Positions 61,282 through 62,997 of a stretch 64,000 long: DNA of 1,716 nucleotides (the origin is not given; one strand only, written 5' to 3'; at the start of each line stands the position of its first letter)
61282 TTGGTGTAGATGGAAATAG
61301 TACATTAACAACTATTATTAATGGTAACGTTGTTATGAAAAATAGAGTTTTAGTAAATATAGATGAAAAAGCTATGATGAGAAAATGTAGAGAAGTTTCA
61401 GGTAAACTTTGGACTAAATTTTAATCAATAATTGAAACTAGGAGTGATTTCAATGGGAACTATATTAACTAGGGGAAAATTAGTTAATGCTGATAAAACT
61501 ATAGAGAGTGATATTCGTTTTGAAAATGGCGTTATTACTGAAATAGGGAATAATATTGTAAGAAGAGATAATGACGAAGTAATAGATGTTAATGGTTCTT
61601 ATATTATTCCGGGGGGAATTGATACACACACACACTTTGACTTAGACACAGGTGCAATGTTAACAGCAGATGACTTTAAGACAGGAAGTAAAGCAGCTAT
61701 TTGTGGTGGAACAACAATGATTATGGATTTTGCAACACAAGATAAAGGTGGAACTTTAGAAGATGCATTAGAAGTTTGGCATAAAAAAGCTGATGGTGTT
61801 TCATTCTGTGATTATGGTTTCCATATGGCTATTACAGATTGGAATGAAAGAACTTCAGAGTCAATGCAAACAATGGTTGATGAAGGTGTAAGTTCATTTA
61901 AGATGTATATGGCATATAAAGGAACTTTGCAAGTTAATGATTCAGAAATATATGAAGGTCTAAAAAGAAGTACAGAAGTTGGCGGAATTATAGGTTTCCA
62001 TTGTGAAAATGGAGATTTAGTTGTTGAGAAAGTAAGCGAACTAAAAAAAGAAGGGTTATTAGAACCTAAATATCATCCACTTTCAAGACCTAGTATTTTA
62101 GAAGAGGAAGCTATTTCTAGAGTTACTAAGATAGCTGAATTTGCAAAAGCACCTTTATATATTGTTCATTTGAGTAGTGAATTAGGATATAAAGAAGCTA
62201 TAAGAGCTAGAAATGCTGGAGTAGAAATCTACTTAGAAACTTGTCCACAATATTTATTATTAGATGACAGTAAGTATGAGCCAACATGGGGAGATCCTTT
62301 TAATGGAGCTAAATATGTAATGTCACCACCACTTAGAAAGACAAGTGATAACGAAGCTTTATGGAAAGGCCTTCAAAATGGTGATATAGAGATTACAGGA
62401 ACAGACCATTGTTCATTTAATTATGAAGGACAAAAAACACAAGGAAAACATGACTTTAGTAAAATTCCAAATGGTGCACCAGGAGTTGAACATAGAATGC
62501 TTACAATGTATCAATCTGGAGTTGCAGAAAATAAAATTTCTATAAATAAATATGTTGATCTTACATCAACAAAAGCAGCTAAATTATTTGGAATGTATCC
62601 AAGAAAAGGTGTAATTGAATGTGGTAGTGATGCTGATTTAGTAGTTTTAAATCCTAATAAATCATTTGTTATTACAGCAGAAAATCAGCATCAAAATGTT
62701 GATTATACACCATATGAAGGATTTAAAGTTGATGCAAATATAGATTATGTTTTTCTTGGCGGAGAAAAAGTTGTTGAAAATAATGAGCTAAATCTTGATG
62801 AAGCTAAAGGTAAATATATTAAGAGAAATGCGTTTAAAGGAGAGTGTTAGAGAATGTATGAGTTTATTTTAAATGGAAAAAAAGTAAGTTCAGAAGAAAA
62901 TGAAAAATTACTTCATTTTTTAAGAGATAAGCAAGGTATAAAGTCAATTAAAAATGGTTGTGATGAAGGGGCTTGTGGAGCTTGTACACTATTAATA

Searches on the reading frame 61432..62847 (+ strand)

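Call 33: search_protein_families(library=ncbifam, proteins=[window:61432-62847:+])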
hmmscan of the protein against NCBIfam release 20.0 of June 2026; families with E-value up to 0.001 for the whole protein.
window:61432-62847:+ (472 aa): 63 families (the best 25 are shown)
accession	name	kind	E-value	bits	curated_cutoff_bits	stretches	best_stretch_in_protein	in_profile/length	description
TIGR02033.1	D-hydantoinase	equivalog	1.5e-181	604.3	393.25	1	11-465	2-454/454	dihydropyrimidinase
NF009941.0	PRK13404.1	subfamily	2.6e-134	448.5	647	1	10-467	6-463/478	dihydropyrimidinase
NF004839.0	PRK06189.1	equivalog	2.7e-77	260.3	631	1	10-466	5-448/451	allantoinase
NF058539.1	ergo_uti2_ErtD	equivalog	3.8e-77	260.1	650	1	13-466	6-448/449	hydantoin-5-propionate amidohydrolase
TIGR03178.1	allantoinase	equivalog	9.9e-73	245.4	357.85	1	11-464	3-440/441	allantoinase AllB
NF002668.0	PRK02382.1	equivalog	3.8e-64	217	452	1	23-466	11-429/436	dihydroorotase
TIGR00857.1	pyrC_multi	subfamily_domain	1.9e-63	214.8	279.05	1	21-450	1-411/412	dihydroorotase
NF058538.1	ergo_util_ErtD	equivalog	1e-61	209.1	600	1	12-464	4-445/446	hydantoin-5-propionate amidohydrolase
NF006559.0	PRK09060.1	equivalog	2e-60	204.3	482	1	9-464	6-437/444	dihydroorotase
NF005960.0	PRK08044.1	equivalog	2.3e-60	204.6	688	1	8-465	3-450/453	allantoinase AllB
NF006688.0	PRK09236.1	equivalog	9.9e-59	199.3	535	1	10-461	4-438/444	dihydroorotase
NF005751.0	PRK07575.1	equivalog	2.8e-53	181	529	1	19-463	15-434/440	dihydroorotase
NF003271.0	PRK04250.1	equivalog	6.3e-48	163.4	405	1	11-464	4-403/407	dihydroorotase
NF006837.0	PRK09357.1-2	equivalog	1.3e-47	162.3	575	1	8-451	1-425/428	dihydroorotase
NF002284.0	PRK01211.1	subfamily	1.5e-42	146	462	1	15-466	5-406/409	dihydroorotase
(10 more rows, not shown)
